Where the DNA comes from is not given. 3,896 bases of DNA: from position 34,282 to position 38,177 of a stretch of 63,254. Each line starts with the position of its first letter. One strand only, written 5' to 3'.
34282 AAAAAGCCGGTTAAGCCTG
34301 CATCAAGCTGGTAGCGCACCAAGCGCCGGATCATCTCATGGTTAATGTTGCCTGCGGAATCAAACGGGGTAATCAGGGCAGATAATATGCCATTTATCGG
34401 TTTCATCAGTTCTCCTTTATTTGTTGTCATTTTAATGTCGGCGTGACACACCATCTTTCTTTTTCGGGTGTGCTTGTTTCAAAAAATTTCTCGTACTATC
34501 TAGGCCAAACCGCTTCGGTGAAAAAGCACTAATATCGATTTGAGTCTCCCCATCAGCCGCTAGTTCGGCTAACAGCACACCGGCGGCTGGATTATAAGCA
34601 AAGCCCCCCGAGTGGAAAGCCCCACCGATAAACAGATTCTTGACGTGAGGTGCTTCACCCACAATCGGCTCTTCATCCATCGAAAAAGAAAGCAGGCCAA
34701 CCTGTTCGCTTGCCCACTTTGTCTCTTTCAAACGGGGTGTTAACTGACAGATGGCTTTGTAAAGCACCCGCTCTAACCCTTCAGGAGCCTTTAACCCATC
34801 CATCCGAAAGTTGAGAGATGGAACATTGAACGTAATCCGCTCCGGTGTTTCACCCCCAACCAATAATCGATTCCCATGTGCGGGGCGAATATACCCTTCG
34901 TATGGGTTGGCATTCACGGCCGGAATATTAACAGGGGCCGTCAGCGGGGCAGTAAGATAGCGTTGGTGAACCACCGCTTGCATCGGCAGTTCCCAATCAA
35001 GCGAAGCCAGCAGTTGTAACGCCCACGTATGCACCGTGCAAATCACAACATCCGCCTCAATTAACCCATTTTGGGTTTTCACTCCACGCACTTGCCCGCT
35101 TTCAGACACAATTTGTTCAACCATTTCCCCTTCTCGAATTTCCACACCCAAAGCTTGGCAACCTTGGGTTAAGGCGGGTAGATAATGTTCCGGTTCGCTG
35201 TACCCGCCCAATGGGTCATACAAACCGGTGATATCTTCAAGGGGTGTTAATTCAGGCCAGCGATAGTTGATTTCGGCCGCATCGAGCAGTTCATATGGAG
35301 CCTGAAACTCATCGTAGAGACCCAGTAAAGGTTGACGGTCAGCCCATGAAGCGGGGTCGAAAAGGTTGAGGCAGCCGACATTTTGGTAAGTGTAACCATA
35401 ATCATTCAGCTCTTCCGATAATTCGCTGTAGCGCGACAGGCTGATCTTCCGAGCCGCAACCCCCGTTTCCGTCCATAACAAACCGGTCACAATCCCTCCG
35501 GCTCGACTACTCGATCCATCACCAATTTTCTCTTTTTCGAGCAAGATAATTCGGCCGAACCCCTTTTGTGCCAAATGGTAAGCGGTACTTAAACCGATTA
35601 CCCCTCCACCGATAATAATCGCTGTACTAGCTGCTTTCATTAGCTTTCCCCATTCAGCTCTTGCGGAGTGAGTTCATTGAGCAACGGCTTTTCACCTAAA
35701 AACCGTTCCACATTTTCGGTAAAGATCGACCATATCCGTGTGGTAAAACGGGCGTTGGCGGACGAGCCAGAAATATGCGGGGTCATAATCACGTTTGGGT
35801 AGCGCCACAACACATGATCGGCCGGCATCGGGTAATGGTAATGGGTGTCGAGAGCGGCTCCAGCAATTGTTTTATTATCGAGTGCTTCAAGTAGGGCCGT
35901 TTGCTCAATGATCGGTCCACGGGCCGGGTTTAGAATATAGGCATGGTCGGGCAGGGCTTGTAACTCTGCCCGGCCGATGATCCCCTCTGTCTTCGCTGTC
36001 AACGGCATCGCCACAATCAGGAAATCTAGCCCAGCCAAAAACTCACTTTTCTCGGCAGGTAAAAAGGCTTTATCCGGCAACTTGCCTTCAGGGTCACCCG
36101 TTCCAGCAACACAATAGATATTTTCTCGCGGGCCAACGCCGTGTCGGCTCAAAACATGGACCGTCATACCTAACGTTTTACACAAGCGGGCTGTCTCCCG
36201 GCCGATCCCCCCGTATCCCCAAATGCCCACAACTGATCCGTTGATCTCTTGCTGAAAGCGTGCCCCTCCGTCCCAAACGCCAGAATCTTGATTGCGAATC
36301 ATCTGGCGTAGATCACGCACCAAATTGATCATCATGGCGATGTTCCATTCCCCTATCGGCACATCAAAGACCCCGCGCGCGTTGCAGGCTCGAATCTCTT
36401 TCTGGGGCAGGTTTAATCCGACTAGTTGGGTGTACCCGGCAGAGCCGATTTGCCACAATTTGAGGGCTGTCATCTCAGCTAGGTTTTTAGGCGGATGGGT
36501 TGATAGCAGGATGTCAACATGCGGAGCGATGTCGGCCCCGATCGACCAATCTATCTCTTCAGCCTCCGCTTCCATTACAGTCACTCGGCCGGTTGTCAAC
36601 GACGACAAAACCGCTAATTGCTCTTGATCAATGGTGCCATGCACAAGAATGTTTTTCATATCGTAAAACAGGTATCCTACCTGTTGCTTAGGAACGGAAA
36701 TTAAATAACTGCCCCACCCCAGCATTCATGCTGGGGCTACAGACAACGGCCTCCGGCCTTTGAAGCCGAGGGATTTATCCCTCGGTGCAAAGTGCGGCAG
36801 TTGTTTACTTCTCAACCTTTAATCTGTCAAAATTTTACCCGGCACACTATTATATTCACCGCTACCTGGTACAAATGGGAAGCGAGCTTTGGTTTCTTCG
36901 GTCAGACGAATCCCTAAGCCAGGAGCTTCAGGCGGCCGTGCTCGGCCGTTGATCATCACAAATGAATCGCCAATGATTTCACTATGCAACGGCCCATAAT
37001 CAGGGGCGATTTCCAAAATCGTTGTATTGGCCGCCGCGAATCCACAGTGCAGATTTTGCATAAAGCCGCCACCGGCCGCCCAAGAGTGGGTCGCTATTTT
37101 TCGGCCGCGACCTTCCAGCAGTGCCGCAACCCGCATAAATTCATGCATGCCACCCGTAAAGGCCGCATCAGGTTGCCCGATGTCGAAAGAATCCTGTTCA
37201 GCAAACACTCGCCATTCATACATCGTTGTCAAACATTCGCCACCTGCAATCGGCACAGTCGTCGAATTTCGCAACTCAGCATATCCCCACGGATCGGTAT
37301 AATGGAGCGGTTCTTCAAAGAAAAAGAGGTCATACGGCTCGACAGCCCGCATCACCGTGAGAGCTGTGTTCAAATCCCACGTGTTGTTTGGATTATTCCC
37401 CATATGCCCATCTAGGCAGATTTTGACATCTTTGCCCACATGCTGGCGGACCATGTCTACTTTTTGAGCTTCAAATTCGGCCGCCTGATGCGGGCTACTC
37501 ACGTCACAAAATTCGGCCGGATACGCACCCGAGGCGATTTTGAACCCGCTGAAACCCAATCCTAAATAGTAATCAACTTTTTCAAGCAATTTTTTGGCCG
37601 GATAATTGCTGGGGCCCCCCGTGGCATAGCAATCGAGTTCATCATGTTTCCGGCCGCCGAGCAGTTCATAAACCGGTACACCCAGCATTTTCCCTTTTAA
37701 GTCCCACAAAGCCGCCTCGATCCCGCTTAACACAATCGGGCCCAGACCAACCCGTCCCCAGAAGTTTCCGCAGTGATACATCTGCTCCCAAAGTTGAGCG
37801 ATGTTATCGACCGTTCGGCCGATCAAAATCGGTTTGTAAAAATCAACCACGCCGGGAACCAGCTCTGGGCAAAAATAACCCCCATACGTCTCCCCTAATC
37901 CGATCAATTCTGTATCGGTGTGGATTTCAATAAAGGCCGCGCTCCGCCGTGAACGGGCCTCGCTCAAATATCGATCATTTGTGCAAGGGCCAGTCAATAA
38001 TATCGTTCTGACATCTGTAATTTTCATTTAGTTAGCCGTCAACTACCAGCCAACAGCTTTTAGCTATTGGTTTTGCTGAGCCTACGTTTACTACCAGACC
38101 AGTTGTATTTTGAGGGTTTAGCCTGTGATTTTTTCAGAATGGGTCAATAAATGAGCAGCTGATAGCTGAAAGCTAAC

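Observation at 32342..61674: Inverted copies of a 105-125 nt repeat exactly bracket a 29-kb run of 26 same-strand catabolic genes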

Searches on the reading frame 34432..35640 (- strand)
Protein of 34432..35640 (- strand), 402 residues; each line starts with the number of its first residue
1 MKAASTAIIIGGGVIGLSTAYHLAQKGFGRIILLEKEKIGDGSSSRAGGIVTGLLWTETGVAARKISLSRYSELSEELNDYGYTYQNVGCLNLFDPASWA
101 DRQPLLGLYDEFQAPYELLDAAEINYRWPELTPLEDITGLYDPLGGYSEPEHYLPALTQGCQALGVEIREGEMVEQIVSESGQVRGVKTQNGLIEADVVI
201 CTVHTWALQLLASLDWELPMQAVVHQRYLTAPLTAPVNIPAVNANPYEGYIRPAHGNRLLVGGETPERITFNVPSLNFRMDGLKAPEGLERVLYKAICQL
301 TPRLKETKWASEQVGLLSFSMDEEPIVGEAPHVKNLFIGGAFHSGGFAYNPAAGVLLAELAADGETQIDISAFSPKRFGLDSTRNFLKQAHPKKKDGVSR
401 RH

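Call 9: search_protein_families(library=pfam, proteins=[window:34432-35640:-])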
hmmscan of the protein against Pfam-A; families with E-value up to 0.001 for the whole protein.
window:34432-35640:- (402 aa): 7 families
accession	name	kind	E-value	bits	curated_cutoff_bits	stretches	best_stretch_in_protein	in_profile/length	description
PF01266.30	DAO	-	2.2e-57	195.6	27.9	1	7-360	2-353/353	FAD dependent oxidoreductase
PF01593.30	Amino_oxidase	-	1e-07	32.1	19.8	1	140-209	199-260/443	Flavin containing amine oxidoreductase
PF13738.12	Pyr_redox_3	-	1.3e-06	28.3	30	1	8-41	1-34/305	Pyridine nucleotide-disulphide oxidoreductase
PF00890.30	FAD_binding_2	-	3.4e-06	26.9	20.4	1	7-190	2-181/414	FAD binding domain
PF13450.12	NAD_binding_8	-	7.1e-05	23.4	21.9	1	9-37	1-28/68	NAD(P)-binding Rossmann-like domain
PF07992.20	Pyr_redox_2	-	9.8e-05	22.3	26.1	0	7-34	145-172/291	Pyridine nucleotide-disulphide oxidoreductase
PF03486.20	HI0933_like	-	0.00046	20.1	50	0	6-39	2-35/244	HI0933-like protein Rossmann domain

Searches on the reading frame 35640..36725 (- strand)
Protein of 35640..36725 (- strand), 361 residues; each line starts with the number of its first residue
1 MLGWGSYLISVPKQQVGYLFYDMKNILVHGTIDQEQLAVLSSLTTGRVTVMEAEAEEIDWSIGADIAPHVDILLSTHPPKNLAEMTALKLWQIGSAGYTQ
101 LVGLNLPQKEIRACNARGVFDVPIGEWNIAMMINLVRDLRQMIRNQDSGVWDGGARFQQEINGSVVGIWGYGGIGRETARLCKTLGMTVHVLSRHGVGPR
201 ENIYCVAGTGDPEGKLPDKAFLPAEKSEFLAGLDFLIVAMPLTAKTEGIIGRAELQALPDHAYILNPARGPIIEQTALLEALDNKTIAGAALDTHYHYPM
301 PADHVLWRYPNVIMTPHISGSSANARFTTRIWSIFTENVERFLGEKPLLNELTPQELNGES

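Call 9: search_protein_families(library=pfam, proteins=[window:35640-36725:-])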
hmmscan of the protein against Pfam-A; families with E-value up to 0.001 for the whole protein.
window:35640-36725:- (361 aa): 1 family
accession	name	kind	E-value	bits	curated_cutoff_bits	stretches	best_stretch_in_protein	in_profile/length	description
PF02826.25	2-Hacid_dh_C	-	1.7e-45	155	25.1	1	129-319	1-178/178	D-isomer specific 2-hydroxyacid dehydrogenase, NAD binding domain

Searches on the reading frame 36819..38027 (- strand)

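Call 9: search_protein_families(library=pfam, proteins=[window:36819-38027:-])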
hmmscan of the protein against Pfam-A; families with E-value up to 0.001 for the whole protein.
window:36819-38027:- (402 aa): 2 families
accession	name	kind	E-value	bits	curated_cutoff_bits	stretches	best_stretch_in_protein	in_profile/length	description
PF13378.12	MR_MLE_C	-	2e-47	162.1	29.4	1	157-378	13-218/219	Enolase C-terminal domain-like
PF02746.21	MR_MLE_N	-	1.6e-11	44.8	22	1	25-124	23-117/117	Mandelate racemase / muconate lactonizing enzyme, N-terminal domain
